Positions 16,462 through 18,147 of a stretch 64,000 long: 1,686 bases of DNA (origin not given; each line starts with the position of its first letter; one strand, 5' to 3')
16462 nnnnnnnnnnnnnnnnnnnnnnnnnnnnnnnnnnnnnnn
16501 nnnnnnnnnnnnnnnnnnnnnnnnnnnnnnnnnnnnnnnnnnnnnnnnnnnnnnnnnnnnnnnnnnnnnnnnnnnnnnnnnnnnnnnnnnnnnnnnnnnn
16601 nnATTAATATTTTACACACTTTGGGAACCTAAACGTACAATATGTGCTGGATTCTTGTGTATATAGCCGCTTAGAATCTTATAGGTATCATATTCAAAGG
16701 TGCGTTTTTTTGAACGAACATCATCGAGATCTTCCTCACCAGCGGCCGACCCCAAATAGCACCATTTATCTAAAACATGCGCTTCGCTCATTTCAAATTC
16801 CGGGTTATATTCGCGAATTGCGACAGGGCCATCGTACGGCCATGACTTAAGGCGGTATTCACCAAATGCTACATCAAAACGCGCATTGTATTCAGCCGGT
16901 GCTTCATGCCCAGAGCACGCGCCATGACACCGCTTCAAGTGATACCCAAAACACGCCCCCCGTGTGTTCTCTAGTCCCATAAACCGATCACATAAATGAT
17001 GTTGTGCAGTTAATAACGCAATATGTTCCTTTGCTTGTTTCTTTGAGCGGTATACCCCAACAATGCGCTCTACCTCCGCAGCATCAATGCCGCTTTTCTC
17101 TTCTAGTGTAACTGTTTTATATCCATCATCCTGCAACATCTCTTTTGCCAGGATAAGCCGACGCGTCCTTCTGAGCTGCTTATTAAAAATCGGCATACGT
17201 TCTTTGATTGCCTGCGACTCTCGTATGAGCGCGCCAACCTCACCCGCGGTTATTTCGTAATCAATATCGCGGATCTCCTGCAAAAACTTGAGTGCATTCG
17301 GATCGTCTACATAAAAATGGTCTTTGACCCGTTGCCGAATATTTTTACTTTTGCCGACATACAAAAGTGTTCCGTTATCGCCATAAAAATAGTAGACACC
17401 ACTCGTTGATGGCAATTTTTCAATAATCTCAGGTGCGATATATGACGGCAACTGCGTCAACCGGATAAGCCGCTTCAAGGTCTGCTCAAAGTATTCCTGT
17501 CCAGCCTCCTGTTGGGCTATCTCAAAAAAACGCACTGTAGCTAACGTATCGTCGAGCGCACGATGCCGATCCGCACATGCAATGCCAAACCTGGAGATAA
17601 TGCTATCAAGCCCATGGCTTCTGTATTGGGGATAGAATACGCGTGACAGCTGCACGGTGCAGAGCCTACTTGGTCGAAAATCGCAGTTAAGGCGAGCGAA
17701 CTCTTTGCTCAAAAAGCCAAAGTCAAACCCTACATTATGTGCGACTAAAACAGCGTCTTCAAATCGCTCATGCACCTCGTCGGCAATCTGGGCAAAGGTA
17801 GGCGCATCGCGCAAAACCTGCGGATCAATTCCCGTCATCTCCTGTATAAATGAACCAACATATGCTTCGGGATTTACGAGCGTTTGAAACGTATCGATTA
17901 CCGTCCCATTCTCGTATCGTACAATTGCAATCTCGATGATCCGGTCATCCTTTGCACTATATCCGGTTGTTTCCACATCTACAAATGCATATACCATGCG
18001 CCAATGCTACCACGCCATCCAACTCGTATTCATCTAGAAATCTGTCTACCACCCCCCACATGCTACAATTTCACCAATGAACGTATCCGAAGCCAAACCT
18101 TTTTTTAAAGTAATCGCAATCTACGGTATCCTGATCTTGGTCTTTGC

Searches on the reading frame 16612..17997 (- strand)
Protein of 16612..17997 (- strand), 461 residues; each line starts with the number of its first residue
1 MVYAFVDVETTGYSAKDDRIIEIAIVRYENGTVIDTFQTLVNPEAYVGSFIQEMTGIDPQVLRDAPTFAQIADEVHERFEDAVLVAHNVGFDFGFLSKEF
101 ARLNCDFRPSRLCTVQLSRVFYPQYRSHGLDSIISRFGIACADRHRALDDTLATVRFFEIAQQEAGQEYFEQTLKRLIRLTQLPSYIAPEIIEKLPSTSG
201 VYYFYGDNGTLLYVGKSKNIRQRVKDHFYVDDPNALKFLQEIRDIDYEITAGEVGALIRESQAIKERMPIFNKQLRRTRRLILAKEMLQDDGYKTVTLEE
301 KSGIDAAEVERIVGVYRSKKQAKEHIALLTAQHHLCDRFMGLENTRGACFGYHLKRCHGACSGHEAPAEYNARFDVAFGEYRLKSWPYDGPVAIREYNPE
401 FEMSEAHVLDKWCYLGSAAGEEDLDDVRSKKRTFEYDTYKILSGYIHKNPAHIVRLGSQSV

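Call 3: search_protein_families(library=pfam, proteins=[window:16612-17997:-], max_evalue=0.01)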
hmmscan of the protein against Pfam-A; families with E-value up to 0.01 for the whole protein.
window:16612-17997:- (461 aa): 3 families
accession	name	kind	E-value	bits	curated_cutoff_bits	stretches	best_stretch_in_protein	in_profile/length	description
PF00929.31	RNase_T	-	3.8e-35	122.3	24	1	5-158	2-164/164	Exonuclease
PF01541.30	GIY-YIG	-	1.3e-06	29.1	22.6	1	200-267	3-72/78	GIY-YIG catalytic domain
PF13482.12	RNase_H_2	-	0.00054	20.4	22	1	4-140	1-116/165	RNase_H superfamily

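Call 4: search_protein_families(library=ncbifam, proteins=[window:16612-17997:-], max_evalue=0.01)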
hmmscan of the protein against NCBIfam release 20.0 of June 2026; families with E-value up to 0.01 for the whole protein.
window:16612-17997:- (461 aa): 41 families (the best 25 are shown)
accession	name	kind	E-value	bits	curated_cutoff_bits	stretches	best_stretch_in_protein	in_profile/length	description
NF005906.0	PRK07883.1-4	equivalog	8e-77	258.9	495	1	3-370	8-384/563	DEDD exonuclease domain-containing protein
NF007833.0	PRK10545.1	equivalog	6.6e-63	212.6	367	1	190-457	26-287/289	excinuclease Cho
NF005907.0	PRK07883.1-5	equivalog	2.3e-55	188.1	454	1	3-373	30-406/584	DEDD exonuclease domain-containing protein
NF005905.0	PRK07883.1-3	equivalog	2.4e-55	188.3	508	1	3-374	26-399/581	DEDD exonuclease domain-containing protein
TIGR01407.1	dinG_rel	hypoth_equivalog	1.6e-47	162.3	547.7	1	2-186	1-185/889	putative DnaQ family exonuclease/DinG family helicase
NF005904.0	PRK07883.1-2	equivalog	1.1e-41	142.8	969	1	3-373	32-406/584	DEDD exonuclease domain-containing protein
NF005981.0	PRK08074.1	equivalog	2.8e-41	141.5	789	1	3-186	5-190/931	ATP-dependent DNA helicase DinG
NF001688.0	PRK00448.1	equivalog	3.8e-40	137.4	873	1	3-169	425-592/1445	PolC-type DNA polymerase III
TIGR01405.1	polC_Gram_pos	equivalog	1.8e-39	135.3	1043.45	1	3-168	191-357/1211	DNA polymerase III subunit alpha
NF006316.0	PRK08517.1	equivalog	9.5e-38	130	247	1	2-180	71-246/270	3'-5' exonuclease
NF005903.0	PRK07883.1-1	equivalog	1.2e-37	129.7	1038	1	3-337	42-384/642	DEDD exonuclease domain-containing protein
NF004719.0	PRK06063.1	equivalog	2.5e-35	122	389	1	3-177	18-192/331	DEDDh family exonuclease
NF005289.0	PRK06807.1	equivalog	1.1e-32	113.6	335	1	3-158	10-165/313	3'-5' exonuclease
NF005569.0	PRK07246.1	equivalog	1.6e-32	112.8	794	1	3-180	9-184/820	bifunctional DnaQ family exonuclease/ATP-dependent helicase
TIGR00573.1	dnaq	subfamily_domain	5.5e-28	97.9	71.5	1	5-163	11-175/217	exonuclease, DNA polymerase III, epsilon subunit family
TIGR00194.1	uvrC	equivalog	7.7e-27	94.2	285.45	1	192-372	5-179/574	excinuclease ABC subunit UvrC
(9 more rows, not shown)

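Call 6: search_protein_families(library=padloc, proteins=[window:16612-17997:-], max_evalue=0.01)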
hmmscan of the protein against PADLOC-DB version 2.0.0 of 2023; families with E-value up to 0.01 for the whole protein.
window:16612-17997:- (461 aa): 7 families
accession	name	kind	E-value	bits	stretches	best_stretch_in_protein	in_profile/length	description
PDLC05027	PDC-S48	-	3.6e-47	159.4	1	2-179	5-184/411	-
PDLC05028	PDC-S48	-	1.1e-38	131.1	1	1-165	18-183/512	-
PDLC01247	DEDDh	-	2.3e-38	130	1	5-158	2-138/139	"CAS-I,CAS-II,CAS-III,CAS-IV,CAS-V,CAS-VI; associated"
PDLC04925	PDC-S14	-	0.0026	14.8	0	198-228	62-96/301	-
PDLC03802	RTasHel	-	0.004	14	1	5-206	403-568/675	DRT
PDLC03975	UzuA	-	0.0045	14.7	1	192-228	150-186/277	-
PDLC04923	PDC-S14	-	0.0068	13.5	0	198-228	70-105/320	-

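Call 7: search_protein_families(library=phrogs, proteins=[window:16612-17997:-], max_evalue=0.01)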
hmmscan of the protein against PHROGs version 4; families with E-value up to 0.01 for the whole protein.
window:16612-17997:- (461 aa): 9 families
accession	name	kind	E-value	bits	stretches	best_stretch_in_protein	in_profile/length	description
phrog_192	-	DNA, RNA and nucleotide metabolism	3.1e-45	156.1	1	1-169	106-278/397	DNA polymerase exonuclease subunit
phrog_14632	-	DNA, RNA and nucleotide metabolism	8.7e-30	104.7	1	4-157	85-238/380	DNA polymerase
phrog_22664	-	unknown function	6.4e-11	42.5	1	191-371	10-189/610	-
phrog_17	-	DNA, RNA and nucleotide metabolism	2.7e-07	30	1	5-140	674-788/1445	DNA polymerase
phrog_16880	-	DNA, RNA and nucleotide metabolism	2.9e-06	28.3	1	200-296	8-99/162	endonuclease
phrog_19235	-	unknown function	2.6e-05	24.8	1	198-324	20-145/251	-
phrog_1907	-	DNA, RNA and nucleotide metabolism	0.0031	17.1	1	3-104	16-92/629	DNA polymerase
phrog_3312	-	DNA, RNA and nucleotide metabolism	0.0061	17.6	0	201-272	8-74/175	endonuclease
phrog_1111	-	DNA, RNA and nucleotide metabolism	0.0063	17.4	0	194-224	30-60/139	endonuclease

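Call 12: find_homologous_proteins(query=window:16612-17997:-, max_evalue=1e-20)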
Query window:16612-17997:- (461 aa): 2114 proteins with E <= 1e-20 among 8000 candidates; the best 120 are listed.
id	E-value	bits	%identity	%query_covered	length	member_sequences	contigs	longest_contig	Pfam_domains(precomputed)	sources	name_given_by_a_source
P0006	6.3e-289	976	92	100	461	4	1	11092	PF27115.1,PF00929.32,PF27096.1,PF01541.31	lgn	-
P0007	1.2e-246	837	79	99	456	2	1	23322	PF27115.1,PF00929.32,PF27096.1,PF01541.31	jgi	-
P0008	9.8e-228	775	72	99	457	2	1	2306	PF27115.1,PF00929.32,PF27096.1,PF01541.31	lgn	-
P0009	1.0e-213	729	68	99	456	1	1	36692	PF27115.1,PF00929.32,PF27096.1,PF01541.31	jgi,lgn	-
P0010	2.7e-213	727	69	99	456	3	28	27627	PF27115.1,PF00929.32,PF27096.1,PF01541.31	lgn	-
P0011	3.7e-213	727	68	98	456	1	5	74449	PF27115.1,PF00929.32,PF27096.1,PF01541.31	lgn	-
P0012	1.0e-125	438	45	97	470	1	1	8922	PF27115.1,PF00929.32,PF27096.1,PF01541.31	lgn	-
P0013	8.3e-125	435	44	99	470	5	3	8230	PF27115.1,PF00929.32,PF27096.1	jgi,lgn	-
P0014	5.4e-124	433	43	97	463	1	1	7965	PF27115.1,PF00929.32,PF27096.1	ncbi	-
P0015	1.4e-123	431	43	99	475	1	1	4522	PF27115.1,PF00929.32,PF27096.1,PF01541.31,PF13482.13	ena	-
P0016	9.8e-122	425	44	97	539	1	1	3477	PF27115.1,PF00929.32,PF27096.1,PF01541.31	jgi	jgi:DNA polymerase III subunit epsilon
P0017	1.2e-121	425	43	96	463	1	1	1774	PF27115.1,PF00929.32,PF27096.1,PF01541.31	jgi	jgi:DNA polymerase-3 subunit epsilon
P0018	3.8e-121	423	43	100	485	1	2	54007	PF27115.1,PF00929.32,PF27096.1,PF01541.31,PF13482.13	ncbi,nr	ncbi:MAG TPA: exonuclease domain-containing protein [Candidatus Saccharimonadales bacterium]|nr:exon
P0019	6.1e-121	423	44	96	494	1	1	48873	PF27115.1,PF00929.32,PF27096.1,PF01541.31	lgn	-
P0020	9.7e-121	422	43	98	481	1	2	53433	PF27115.1,PF00929.32,PF27096.1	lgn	-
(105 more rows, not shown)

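Call 13: find_encoding_contigs(protein=P0007, flank=10000, max_places=3)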
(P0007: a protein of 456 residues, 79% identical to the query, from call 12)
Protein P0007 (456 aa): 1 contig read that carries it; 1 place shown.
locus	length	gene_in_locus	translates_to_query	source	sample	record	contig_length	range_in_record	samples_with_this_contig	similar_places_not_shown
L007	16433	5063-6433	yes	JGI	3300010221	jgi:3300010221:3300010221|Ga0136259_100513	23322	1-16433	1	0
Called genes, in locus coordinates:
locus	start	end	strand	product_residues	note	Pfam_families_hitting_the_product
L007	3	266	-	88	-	?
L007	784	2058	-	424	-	PF20966:MASE6, PF00512:HisKA, PF02518:HATPase_c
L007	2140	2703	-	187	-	-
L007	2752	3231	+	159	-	-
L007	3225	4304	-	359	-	PF00672:HAMP (weak), PF00512:HisKA, PF02518:HATPase_c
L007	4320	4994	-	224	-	PF09335:VTT_dom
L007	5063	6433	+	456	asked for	PF00929:RNase_T, PF01541:GIY-YIG (weak), PF27096:UvrC_M, PF27115:Cho_C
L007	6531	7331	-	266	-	PF01966:HD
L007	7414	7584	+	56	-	-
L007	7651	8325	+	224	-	PF13302:Acetyltransf_3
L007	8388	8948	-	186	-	-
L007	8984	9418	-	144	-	-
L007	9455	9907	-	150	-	PF00571:CBS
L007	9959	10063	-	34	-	-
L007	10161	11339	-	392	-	-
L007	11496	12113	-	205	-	PF02589:LUD_dom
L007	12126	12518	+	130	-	PF01638:HxlR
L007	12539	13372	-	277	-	PF01040:UbiA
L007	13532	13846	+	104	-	PF13376:OmdA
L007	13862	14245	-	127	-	PF09966:DUF2200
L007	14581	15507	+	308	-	PF01636:APH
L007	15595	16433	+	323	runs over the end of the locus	PF01757:Acyl_transf_3 (weak)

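Call 14: find_encoding_contigs(protein=P0009, flank=10000, max_places=3)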
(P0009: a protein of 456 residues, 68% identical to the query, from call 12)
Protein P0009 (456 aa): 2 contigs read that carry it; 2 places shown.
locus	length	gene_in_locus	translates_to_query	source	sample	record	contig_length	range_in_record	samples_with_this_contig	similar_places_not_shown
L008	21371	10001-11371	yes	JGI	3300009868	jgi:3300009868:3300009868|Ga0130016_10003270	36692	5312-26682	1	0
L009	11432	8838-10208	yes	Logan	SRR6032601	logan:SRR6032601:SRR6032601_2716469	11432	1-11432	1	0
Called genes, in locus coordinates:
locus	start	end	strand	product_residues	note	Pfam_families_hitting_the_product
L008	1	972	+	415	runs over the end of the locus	PF09334:tRNA-synt_1g, PF00133:tRNA-synt_1, PF19303:Anticodon_3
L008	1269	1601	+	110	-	-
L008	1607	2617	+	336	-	PF02543:Carbam_trans_N (faint), PF00814:TsaD, PF22521:HypF_C_2 (faint)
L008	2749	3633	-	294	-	PF12146:Hydrolase_4, PF00561:Abhydrolase_1 (weak), PF08538:DUF1749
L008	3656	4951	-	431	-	PF00817:IMS, PF11799:IMS_C, PF13438:DUF4113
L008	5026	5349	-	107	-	-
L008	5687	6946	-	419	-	PF20966:MASE6, PF00512:HisKA, PF02518:HATPase_c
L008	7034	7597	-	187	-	-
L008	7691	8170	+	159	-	-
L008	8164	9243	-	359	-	PF00672:HAMP (weak), PF00512:HisKA, PF02518:HATPase_c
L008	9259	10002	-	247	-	PF09335:VTT_dom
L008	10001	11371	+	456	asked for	PF00929:RNase_T, PF01541:GIY-YIG (weak), PF27096:UvrC_M, PF27115:Cho_C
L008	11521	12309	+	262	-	PF07285:DUF1444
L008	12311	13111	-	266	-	PF01966:HD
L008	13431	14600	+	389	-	PF07690:MFS_1, PF12832:MFS_1_like (weak)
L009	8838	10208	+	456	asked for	PF00929:RNase_T, PF01541:GIY-YIG (weak), PF27096:UvrC_M, PF27115:Cho_C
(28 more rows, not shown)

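Call 15: find_encoding_contigs(protein=P0011, flank=10000, max_places=3)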
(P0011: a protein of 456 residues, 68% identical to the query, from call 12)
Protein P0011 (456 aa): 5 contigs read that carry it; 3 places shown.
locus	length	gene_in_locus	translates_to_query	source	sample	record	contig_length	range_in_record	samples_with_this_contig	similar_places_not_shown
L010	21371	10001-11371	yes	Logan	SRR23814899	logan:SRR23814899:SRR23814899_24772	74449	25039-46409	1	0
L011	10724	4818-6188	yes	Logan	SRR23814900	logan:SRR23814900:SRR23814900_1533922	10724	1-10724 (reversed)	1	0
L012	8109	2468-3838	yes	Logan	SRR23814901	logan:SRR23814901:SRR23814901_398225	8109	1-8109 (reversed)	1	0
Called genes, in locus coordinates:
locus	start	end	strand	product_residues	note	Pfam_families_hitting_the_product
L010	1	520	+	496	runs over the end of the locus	-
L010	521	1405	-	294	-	PF08538:DUF1749, PF12146:Hydrolase_4, PF00561:Abhydrolase_1, PF12697:Abhydrolase_6 (weak)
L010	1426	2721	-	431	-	PF00817:IMS, PF11799:IMS_C, PF13438:DUF4113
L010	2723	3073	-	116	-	PF00717:Peptidase_S24 (weak)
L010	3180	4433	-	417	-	PF20966:MASE6, PF00512:HisKA, PF02518:HATPase_c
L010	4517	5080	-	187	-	-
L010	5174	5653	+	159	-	-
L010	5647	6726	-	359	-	PF00672:HAMP (weak), PF00512:HisKA, PF02518:HATPase_c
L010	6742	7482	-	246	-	PF09335:VTT_dom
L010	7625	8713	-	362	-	PF13489:Methyltransf_23 (weak), PF08241:Methyltransf_11 (weak), PF13649:Methyltransf_25 (faint)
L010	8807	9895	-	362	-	PF08241:Methyltransf_11 (weak)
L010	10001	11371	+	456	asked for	PF00929:RNase_T, PF01541:GIY-YIG (weak), PF27096:UvrC_M, PF27115:Cho_C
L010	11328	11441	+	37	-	-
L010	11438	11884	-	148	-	-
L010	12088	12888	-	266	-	PF01966:HD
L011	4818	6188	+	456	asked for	PF00929:RNase_T, PF01541:GIY-YIG (weak), PF27096:UvrC_M, PF27115:Cho_C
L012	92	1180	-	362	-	PF13489:Methyltransf_23 (weak), PF08241:Methyltransf_11 (weak), PF13649:Methyltransf_25 (faint)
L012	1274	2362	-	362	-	PF08241:Methyltransf_11 (weak)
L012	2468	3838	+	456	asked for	PF00929:RNase_T, PF01541:GIY-YIG (weak), PF27096:UvrC_M, PF27115:Cho_C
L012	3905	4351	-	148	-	-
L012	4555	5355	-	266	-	PF01966:HD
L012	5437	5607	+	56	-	-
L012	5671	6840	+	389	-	PF07690:MFS_1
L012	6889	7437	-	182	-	-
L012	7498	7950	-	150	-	PF00571:CBS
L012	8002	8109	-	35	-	?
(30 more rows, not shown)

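Call 27: find_related_loci(query=A2, collection=genome_contigs, flank=6000)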
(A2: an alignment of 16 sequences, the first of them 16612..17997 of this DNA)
Query A2 (461 aa) in genome_contigs; peptide patterns used: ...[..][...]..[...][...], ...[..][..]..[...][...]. (x = any residue, [..] = any of these).
599 stretches matched a pattern (row limit reached: there are more); 580 encode a relative of the query (tblastn E <= 1e-3); the best 80 are kept; 80 distinct loci.
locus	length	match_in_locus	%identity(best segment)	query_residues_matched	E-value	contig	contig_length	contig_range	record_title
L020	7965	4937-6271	43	4-449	4e-128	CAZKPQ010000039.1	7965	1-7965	MAG TPA_asm: uncultured Gammaproteobacteria bacterium isolate SRP173033_co3_47 genome assembly, contig: NODE_13014_lengt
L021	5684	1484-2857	42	1-456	3e-127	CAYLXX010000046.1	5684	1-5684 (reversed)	MAG TPA_asm: uncultured Gammaproteobacteria bacterium isolate SRP200132_co2_273 genome assembly, contig: NODE_16896_leng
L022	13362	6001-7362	42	4-453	6e-124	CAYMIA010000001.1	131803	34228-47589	MAG TPA_asm: uncultured Gammaproteobacteria bacterium isolate SRP200132_co1_145 genome assembly, contig: NODE_113_length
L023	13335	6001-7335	41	4-446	3e-123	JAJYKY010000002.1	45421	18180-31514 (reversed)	MAG: bacterium isolate DBS2-1.bin56 NODE_1308_length_45421_cov_7.246986, whole genome shotgun sequence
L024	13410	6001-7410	42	4-456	1e-122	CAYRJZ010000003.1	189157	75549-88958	MAG TPA_asm: uncultured Gammaproteobacteria bacterium isolate SRP170004_co1_576 genome assembly, contig: NODE_68_length_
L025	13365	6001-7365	41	2-456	3e-122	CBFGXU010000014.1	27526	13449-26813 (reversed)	MAG TPA_asm: uncultured Nitrosomonas sp. isolate SRR32277357_concoct_63 genome assembly, contig: ERZ27321080.404, whole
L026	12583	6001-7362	41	3-456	8e-121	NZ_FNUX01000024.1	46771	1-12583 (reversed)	Nitrosomonas ureae strain Nm13, whole genome shotgun sequence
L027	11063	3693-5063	43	3-454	7e-120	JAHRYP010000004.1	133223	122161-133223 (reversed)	MAG: Methylotenera sp. isolate AG31 NODE_90_length_133223_cov_5.453577, whole genome shotgun sequence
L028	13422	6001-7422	41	4-459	1e-119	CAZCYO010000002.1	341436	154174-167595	MAG TPA_asm: uncultured Gammaproteobacteria bacterium isolate SRP278252_co1_715 genome assembly, contig: NODE_15_length_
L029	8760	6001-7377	41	2-456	2e-119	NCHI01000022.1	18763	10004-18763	MAG: Methylotenera sp. 24-45-7 04302015_24_scaffold_474, whole genome shotgun sequence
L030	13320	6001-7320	43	4-446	6e-119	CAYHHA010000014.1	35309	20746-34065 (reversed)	MAG TPA_asm: uncultured Gammaproteobacteria bacterium isolate ERP119702_co3_129 genome assembly, contig: NODE_632_length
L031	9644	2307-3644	45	4-446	2e-118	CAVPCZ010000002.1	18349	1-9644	MAG: Ignavibacteriota bacterium isolate MFD00032.bin.2.15 genome assembly, contig: contig_111612, whole genome shotgun s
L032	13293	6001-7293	40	4-446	2e-118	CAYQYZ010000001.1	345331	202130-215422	MAG TPA_asm: uncultured Gammaproteobacteria bacterium isolate SRP286056_co1_376 genome assembly, contig: NODE_7_length_3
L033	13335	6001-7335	42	4-446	2e-118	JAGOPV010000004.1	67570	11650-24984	MAG: Candidatus Levyibacteriota bacterium isolate Gw_Eff_bin_218 Gw_Eff_563_length_67570_cov_9.700117, whole genome shot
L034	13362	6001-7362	41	4-453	2e-116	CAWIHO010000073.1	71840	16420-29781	MAG: uncultured delta proteobacterium isolate MFD03726.bin.2.118 genome assembly, contig: contig_52859, whole genome sho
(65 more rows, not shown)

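Call 32: list_cluster_members(proteins=[P0001, window:16612-17997:-, window:13026-15710:-, P0127, P0126])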
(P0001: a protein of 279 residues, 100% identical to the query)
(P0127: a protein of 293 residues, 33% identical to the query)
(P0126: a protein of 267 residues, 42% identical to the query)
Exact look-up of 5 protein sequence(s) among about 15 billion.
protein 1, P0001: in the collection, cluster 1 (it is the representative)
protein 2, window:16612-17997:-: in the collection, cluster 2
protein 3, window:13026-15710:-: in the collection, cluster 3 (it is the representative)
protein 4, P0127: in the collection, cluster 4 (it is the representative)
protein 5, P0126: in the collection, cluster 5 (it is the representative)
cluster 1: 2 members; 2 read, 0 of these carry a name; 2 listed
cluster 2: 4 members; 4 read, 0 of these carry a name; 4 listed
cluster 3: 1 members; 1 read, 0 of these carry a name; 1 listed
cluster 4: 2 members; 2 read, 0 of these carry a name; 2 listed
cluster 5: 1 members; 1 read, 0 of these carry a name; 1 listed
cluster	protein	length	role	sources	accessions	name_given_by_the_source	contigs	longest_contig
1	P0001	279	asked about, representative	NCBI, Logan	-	-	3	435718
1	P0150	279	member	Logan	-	-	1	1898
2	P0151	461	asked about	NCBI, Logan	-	-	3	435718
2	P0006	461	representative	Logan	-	-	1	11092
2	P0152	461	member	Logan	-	-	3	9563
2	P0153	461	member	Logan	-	-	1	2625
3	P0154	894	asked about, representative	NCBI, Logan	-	-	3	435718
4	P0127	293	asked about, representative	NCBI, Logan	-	-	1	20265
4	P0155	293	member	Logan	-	-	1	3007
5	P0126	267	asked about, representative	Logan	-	-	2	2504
